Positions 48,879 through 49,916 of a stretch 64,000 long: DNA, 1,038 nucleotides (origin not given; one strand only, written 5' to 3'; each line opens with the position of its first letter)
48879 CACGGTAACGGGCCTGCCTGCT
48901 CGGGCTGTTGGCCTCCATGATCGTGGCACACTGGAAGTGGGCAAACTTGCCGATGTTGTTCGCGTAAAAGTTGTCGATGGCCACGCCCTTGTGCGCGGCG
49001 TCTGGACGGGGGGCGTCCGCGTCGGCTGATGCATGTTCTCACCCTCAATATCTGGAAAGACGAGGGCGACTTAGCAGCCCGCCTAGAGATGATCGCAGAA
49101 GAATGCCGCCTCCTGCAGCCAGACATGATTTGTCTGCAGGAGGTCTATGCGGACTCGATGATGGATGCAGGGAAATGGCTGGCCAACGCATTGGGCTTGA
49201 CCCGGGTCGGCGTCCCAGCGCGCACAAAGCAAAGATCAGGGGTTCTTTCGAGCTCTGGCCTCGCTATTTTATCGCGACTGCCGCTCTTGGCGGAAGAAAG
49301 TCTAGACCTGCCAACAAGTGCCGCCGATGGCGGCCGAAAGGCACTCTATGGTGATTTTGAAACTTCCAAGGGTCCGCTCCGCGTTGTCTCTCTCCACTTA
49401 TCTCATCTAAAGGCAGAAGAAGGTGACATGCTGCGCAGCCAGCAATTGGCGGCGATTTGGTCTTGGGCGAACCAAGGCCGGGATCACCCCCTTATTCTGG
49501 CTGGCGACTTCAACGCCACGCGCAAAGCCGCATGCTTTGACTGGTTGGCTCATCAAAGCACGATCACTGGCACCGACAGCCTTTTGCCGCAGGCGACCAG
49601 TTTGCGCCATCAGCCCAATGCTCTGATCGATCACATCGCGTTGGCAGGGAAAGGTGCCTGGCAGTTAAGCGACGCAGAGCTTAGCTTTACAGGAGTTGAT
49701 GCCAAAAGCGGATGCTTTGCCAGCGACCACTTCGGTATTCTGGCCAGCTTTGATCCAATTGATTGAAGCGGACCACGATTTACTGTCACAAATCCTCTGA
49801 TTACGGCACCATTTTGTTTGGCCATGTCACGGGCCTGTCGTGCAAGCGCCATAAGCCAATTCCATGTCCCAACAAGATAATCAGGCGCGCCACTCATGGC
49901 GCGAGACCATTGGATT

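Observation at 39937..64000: Candidate new system: expanded, PhnP/PhnO-less C-P lyase locus with outer-membrane uptake and several unexplained enzymes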

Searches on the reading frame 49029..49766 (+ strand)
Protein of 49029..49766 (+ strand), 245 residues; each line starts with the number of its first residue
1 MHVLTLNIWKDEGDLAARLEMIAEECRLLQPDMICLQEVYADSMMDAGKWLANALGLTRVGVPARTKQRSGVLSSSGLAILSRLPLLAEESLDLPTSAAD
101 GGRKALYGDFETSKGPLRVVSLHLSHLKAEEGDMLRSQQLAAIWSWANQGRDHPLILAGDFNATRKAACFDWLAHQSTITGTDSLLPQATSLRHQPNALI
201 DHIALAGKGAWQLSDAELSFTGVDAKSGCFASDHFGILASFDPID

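Call 4: search_protein_families(library=pfam, proteins=[window:49029-49766:+])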
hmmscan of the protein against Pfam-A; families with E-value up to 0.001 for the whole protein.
window:49029-49766:+ (245 aa): 1 family
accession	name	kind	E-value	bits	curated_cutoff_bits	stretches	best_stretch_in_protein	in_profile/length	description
PF03372.29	Exo_endo_phos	-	4.8e-17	62.9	24.5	1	4-234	1-225/225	Endonuclease/Exonuclease/phosphatase family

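Call 5: search_protein_families(library=ncbifam, proteins=[window:49029-49766:+])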
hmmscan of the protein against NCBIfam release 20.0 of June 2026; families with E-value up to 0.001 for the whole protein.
window:49029-49766:+ (245 aa): 1 family
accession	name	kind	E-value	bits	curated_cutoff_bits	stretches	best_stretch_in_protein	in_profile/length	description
NF003842.0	PRK05421.1-4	equivalog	1.5e-05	24.5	144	1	2-205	33-229/259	endonuclease/exonuclease/phosphatase family protein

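Call 23: find_related_loci(query=window:49029-49766:+, collection=genome_contigs, flank=10000)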
Query window:49029-49766:+ (245 aa) in genome_contigs; peptide patterns used: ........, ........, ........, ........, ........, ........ (x = any residue, [..] = any of these).
52 stretches matched a pattern; 8 encode a relative of the query (tblastn E <= 1e-3); 7 distinct loci.
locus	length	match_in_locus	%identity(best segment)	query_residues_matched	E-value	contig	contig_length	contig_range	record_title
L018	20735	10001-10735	89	1-245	4e-148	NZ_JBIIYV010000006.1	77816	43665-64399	MAG: Aquidulcibacter sp. isolate ME2005-10-10_3300044625_group2_bin215 Rohwer_bin1874_scaffold_97_c1, whole genome shotg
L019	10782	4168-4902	89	1-245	9e-147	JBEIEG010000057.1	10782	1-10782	MAG: Hyphomonadaceae bacterium isolate Sample-101-S75-bin-68 Sample_101_S75-bin_68-k141_586597, whole genome shotgun seq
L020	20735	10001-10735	81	1-245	1e-134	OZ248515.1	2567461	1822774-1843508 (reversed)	Caulobacteraceae bacterium isolate RH-10 genome assembly, chromosome: RH-10-c1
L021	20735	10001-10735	90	1-245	7e-148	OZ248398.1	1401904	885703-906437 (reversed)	Caulobacteraceae bacterium isolate MiH-15 genome assembly, chromosome: MiH-15-c1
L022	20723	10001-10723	48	1-244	6e-57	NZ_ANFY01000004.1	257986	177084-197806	Sandarakinorhabdus sp. AAP62 Contig8, whole genome shotgun sequence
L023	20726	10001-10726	46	1-241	4e-44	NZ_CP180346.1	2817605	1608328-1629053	MAG: Polymorphobacter sp. isolate contig_1172 chromosome, complete genome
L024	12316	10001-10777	27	1-239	9e-17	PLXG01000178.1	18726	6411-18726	MAG: Myxococcales bacterium isolate palsa_1153 73.20120700_P3D.479_contig_524559, whole genome shotgun sequence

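Call 31: find_homologous_proteins(query=window:49029-49766:+)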
Query window:49029-49766:+ (245 aa): 67 proteins with E <= 0.001 among 1469 candidates.
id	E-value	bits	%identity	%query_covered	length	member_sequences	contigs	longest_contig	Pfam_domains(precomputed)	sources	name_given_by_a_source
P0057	2.6e-140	484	89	100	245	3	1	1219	PF03372.30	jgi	jgi:endonuclease/exonuclease/phosphatase family metal-dependent hydrolase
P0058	8.2e-140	482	88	100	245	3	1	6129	PF03372.30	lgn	-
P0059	1.0e-139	482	88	100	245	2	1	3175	PF03372.30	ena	-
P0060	1.5e-138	478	89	100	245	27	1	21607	PF03372.30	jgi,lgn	jgi:endonuclease/exonuclease/phosphatase family metal-dependent hydrolase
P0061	1.6e-137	475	87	100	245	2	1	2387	PF03372.30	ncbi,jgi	jgi:endonuclease/exonuclease/phosphatase family metal-dependent hydrolase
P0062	2.5e-137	474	87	100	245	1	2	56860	PF03372.30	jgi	jgi:endonuclease/exonuclease/phosphatase family metal-dependent hydrolase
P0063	3.3e-135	467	88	100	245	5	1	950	PF03372.30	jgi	jgi:endonuclease/exonuclease/phosphatase family metal-dependent hydrolase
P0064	6.6e-134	463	87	100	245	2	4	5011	PF03372.30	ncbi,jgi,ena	jgi:endonuclease/exonuclease/phosphatase family metal-dependent hydrolase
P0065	3.6e-132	457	85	99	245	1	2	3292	PF03372.30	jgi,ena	jgi:endonuclease/exonuclease/phosphatase family metal-dependent hydrolase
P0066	5.3e-131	453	83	100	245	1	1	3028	PF03372.30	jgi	jgi:endonuclease/exonuclease/phosphatase family metal-dependent hydrolase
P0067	5.3e-131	453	84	100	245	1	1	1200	PF03372.30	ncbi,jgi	jgi:endonuclease/exonuclease/phosphatase family metal-dependent hydrolase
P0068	3.9e-130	450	84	100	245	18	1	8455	PF03372.30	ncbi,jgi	-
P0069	8.8e-130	449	83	100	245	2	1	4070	PF03372.30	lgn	-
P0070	3.6e-128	444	81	100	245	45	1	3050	PF03372.30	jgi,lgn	jgi:endonuclease/exonuclease/phosphatase family metal-dependent hydrolase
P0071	1.2e-125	436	82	100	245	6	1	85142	PF03372.30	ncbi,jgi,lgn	-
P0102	1.4e-42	164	41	98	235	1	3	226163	PF03372.30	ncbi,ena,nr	ncbi:MAG: hypothetical protein FD163_2356 [Hyphomonadaceae bacterium]|nr:MAG: hypothetical protein F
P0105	9.2e-40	155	40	98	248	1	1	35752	PF03372.30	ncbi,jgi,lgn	-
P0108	1.1e-24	105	36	98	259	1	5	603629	PF03372.30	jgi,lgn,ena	-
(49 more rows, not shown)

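Call 32: find_encoding_contigs(protein=P0108, flank=10000, max_places=1)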
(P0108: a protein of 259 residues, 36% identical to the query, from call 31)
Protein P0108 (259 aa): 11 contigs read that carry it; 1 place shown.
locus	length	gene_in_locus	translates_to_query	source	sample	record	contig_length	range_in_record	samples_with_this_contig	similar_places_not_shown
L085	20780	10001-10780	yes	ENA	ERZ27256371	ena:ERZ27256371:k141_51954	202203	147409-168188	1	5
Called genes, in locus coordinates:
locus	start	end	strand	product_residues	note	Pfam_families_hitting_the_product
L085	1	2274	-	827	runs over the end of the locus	PF13491:FtsK_4TM, PF17854:FtsK_alpha, PF01580:FtsK_SpoIIIE, PF09397:FtsK_gamma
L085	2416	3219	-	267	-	PF07719:TPR_2 (faint), PF13428:TPR_14 (faint), PF13431:TPR_17 (faint), PF00515:TPR_1 (faint), PF13181:TPR_8 (faint), PF14559:TPR_19 (faint), PF13371:TPR_9, PF13432:TPR_16, +1 more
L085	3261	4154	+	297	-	-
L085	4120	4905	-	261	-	PF02129:Peptidase_S15 (weak), PF00561:Abhydrolase_1, PF12146:Hydrolase_4, PF12697:Abhydrolase_6, PF00326:Peptidase_S9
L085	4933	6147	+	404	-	PF13439:Glyco_transf_4, PF13579:Glyco_trans_4_4, PF13477:Glyco_trans_4_2 (weak), PF00534:Glycos_transf_1, PF13692:Glyco_trans_1_4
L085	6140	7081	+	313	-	PF01075:Glyco_transf_9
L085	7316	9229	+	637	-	PF02824:TGS, PF07973:tRNA_SAD, PF00587:tRNA-synt_2b, PF03129:HGTP_anticodon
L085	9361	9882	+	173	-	PF05198:IF3_N, PF00707:IF3_C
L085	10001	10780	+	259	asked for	PF03372:Exo_endo_phos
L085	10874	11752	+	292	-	PF03372:Exo_endo_phos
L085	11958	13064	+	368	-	PF01717:Meth_synt_2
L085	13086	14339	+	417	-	PF05977:MFS_3, PF07690:MFS_1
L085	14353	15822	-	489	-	PF00672:HAMP, PF00512:HisKA, PF02518:HATPase_c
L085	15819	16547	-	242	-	PF00072:Response_reg, PF00486:Trans_reg_C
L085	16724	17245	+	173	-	PF00036:EF-hand_1 (faint), PF13499:EF-hand_7 (faint), PF13202:EF-hand_5 (faint), PF13405:EF-hand_6 (faint)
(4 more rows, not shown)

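Call 33: find_encoding_contigs(protein=P0102, flank=10000, max_places=1)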
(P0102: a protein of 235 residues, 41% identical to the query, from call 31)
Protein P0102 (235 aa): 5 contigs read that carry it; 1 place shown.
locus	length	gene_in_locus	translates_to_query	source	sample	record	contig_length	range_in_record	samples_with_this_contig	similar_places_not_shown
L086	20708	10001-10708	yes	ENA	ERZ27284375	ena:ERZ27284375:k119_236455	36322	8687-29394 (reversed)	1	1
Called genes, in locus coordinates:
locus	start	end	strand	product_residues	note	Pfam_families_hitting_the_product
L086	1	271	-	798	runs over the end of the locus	PF07715:Plug, PF00593:TonB_dep_Rec_b-barrel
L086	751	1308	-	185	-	PF13238:AAA_18 (weak), PF13671:AAA_33 (faint)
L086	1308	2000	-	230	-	PF06299:DUF1045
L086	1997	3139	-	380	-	PF07969:Amidohydro_3 (weak)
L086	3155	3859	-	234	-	PF00005:ABC_tran, PF13191:AAA_16 (faint)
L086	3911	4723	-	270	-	PF00005:ABC_tran, PF13555:AAA_29 (faint), PF13304:AAA_21 (faint), PF08352:oligo_HPY (weak)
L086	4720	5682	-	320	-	PF06007:PhnJ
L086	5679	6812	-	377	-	PF05861:PhnI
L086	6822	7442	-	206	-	PF05845:PhnH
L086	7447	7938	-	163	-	PF06754:PhnG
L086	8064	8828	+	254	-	PF00392:GntR, PF07702:UTRA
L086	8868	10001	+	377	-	PF07969:Amidohydro_3 (weak)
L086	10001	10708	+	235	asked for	PF03372:Exo_endo_phos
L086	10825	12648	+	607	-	PF00664:ABC_membrane, PF00005:ABC_tran, PF02463:SMC_N (faint)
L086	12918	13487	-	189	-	PF00625:Guanylate_kin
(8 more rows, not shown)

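Call 34: find_encoding_contigs(protein=P0105, flank=10000, max_places=1)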
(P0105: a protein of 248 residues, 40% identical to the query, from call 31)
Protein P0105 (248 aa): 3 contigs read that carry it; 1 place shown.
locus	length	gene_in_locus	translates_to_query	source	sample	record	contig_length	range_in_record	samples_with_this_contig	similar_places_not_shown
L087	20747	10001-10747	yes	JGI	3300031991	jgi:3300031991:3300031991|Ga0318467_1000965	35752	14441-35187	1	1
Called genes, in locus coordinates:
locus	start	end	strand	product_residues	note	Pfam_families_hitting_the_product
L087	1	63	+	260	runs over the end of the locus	PF00005:ABC_tran, PF13304:AAA_21 (faint)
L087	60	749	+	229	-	PF00132:Hexapep, PF14602:Hexapep_2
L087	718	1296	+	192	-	PF13238:AAA_18 (weak), PF13671:AAA_33 (weak)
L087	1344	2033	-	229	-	PF06299:DUF1045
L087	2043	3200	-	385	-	PF01979:Amidohydro_1 (faint), PF07969:Amidohydro_3 (weak)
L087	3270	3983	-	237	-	PF13191:AAA_16 (weak), PF00005:ABC_tran, PF13304:AAA_21 (faint)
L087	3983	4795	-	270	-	PF00005:ABC_tran, PF13304:AAA_21 (faint), PF08352:oligo_HPY (weak)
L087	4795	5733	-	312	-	PF06007:PhnJ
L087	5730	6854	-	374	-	PF05861:PhnI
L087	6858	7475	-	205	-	PF05845:PhnH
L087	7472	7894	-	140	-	PF06754:PhnG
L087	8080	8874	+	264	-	PF00392:GntR, PF07702:UTRA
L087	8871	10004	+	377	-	PF07969:Amidohydro_3 (weak), PF01979:Amidohydro_1 (weak)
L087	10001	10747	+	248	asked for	PF03372:Exo_endo_phos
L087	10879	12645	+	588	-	PF00664:ABC_membrane, PF00005:ABC_tran, PF02463:SMC_N (weak)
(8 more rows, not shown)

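Call 42: search_solved_structures(query=window:49029-49766:+, max_evalue=0.01, show_alignments=2)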
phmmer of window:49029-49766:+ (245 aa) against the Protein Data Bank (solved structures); distinct sequences matched with E-value up to 0.01: 3.
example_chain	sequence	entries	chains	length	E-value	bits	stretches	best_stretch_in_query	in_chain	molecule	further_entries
6lpm_A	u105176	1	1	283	0.00017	24.4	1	20-177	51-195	Exodeoxyribonuclease III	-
6mal_A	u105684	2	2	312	0.0014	21.4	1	21-176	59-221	Nocturnin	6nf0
6bt1_A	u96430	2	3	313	0.0014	21.4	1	21-176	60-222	Nocturnin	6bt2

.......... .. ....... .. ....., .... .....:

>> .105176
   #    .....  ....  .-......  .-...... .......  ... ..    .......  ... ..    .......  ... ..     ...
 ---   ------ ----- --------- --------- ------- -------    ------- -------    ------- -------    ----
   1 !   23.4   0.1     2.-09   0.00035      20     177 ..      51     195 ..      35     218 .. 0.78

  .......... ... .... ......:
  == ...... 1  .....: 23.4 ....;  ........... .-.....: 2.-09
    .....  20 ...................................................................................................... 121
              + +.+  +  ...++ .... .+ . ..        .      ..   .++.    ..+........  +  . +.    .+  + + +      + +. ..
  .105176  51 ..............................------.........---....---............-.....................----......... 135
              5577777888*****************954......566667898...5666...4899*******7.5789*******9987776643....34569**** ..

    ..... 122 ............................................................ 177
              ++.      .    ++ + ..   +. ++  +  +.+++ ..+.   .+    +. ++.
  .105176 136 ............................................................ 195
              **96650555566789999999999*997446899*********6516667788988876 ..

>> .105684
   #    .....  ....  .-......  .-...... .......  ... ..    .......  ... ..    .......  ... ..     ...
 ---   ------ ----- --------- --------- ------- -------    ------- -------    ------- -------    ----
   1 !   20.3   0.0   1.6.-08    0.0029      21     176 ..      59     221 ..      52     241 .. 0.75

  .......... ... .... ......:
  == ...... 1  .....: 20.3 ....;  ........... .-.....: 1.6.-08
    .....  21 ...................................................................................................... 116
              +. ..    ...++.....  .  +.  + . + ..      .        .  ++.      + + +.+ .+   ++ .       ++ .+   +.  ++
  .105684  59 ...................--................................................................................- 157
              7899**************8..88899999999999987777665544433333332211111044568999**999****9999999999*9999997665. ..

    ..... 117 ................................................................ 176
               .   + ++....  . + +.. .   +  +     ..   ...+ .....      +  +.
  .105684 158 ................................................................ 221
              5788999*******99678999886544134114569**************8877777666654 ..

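Call 59: predict_structure(alignment_id=A2)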
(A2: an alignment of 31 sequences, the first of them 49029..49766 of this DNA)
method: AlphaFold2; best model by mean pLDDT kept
length: 245 residues; sequences in the alignment: 31
mean_pLDDT: 93.4   pTM: 0.92
mean pLDDT of the five models: 93.4, 93.2, 91.8, 91.8, 91.5
residues with pLDDT >= 90: 195; 70-90: 50; 50-70: 0; < 50: 0
segments of 3 or more residues with pLDDT < 50: none
pLDDT, mean of each block of 10 residues (from residue 1): 94 90 97 97 95 98 88 93 98 95 95 95 95 96 92 92 91 87 92 92 90 97 88 97 92
secondary structure, 60 per line:
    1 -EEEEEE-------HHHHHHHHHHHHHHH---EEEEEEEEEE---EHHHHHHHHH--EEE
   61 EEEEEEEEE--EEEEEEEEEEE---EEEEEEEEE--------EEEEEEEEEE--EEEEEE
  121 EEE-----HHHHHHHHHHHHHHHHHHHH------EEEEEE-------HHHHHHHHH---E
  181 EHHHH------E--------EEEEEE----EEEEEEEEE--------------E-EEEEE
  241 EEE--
elements in order: E2-7 H15-29 E33-42 H47-55 E58-69 E72-82 E86-94 E103-112 E115-123 H129-148 E155-160 H168-176 H182-185 E201-206 E211-219 E236-243

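Call 62: fold_search(model_id=the predicted structure, library=pdb)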
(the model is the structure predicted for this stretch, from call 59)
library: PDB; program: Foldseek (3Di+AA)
matches with E <= 10: 741; with E <= 0.001: 223
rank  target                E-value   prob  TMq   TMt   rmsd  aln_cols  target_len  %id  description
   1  4ruw                  2.1e-15  1.00  0.81  0.53   3.3       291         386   20  The crystal structure of endonuclease/exonuclease/phosphatase from Beutenbergia cavernae DSM 12333 (released 2014-12-24)
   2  4gyz_A                2.4e-15  1.00  0.78  0.77   3.9       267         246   18  Mus Musculus Tdp2 Bound to dAMP and Mg2+ (released 2012-10-31)
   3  3l1w_A                3.1e-15  1.00  0.77  0.75   4.3       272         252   21  The crystal structure of a functionally unknown conserved protein from Enterococcus faecalis V583 (released 2010-01-12)
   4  4gz1_B                6.7e-15  1.00  0.76  0.75   4.2       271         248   18  Mus Musculus Tdp2 reaction product (5'-phosphorylated DNA)-Mg2+ complex at 1.5 Angstroms resolution (released 2012-10-31)
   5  3g6s                  9.5e-15  1.00  0.74  0.70   4.6       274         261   17  Crystal structure of the endonuclease/exonuclease/phosphatase (BVU_0621) from Bacteroides vulgatus. Northeast Structural (released 2009-02-17)
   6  3teb_B                1.0e-14  1.00  0.79  0.74   3.5       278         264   17  endonuclease/exonuclease/phosphatase family protein from Leptotrichia buccalis C-1013-b (released 2011-08-31)
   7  4gyz_E                1.4e-14  1.00  0.76  0.75   4.0       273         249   17  Mus Musculus Tdp2 Bound to dAMP and Mg2+ (released 2012-10-31)
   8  5j42_A                2.0e-14  1.00  0.77  0.76   4.1       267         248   18  Crystal structure of m2hTDP2-CAT in complex with a small molecule inhibitor (released 2016-05-04)
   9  6ca4_A                2.2e-14  1.00  0.77  0.77   3.7       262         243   18  Crystal structure of humanized D. rerio TDP2 by 14 mutations (released 2018-05-02)
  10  4fpv_B                2.3e-14  1.00  0.78  0.75   3.6       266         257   17  Crystal structure of D. rerio TDP2 complexed with single strand DNA product (released 2012-10-31)
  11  4gyz_H                2.3e-14  1.00  0.73  0.73   4.3       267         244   17  Mus Musculus Tdp2 Bound to dAMP and Mg2+ (released 2012-10-31)
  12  4gz2_B                2.6e-14  1.00  0.77  0.77   3.7       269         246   18  Mus Musculus Tdp2 excluded ssDNA complex (released 2012-10-31)
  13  5ino_A                2.6e-14  1.00  0.76  0.73   4.2       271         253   20  Human Tdp2 reaction product (5'-phosphorylated DNA)-Mg2+ complex (released 2016-04-27)
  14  5inm_C                3.0e-14  1.00  0.75  0.80   4.1       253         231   18  Mouse Tdp2 protein, apo state with variable DNA-binding grasp conformations (released 2016-04-27)
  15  3mpr_B                3.3e-14  1.00  0.77  0.70   4.6       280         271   18  Crystal Structure of endonuclease/exonuclease/phosphatase family protein from Bacteroides thetaiotaomicron, Northeast  (released 2010-05-26)
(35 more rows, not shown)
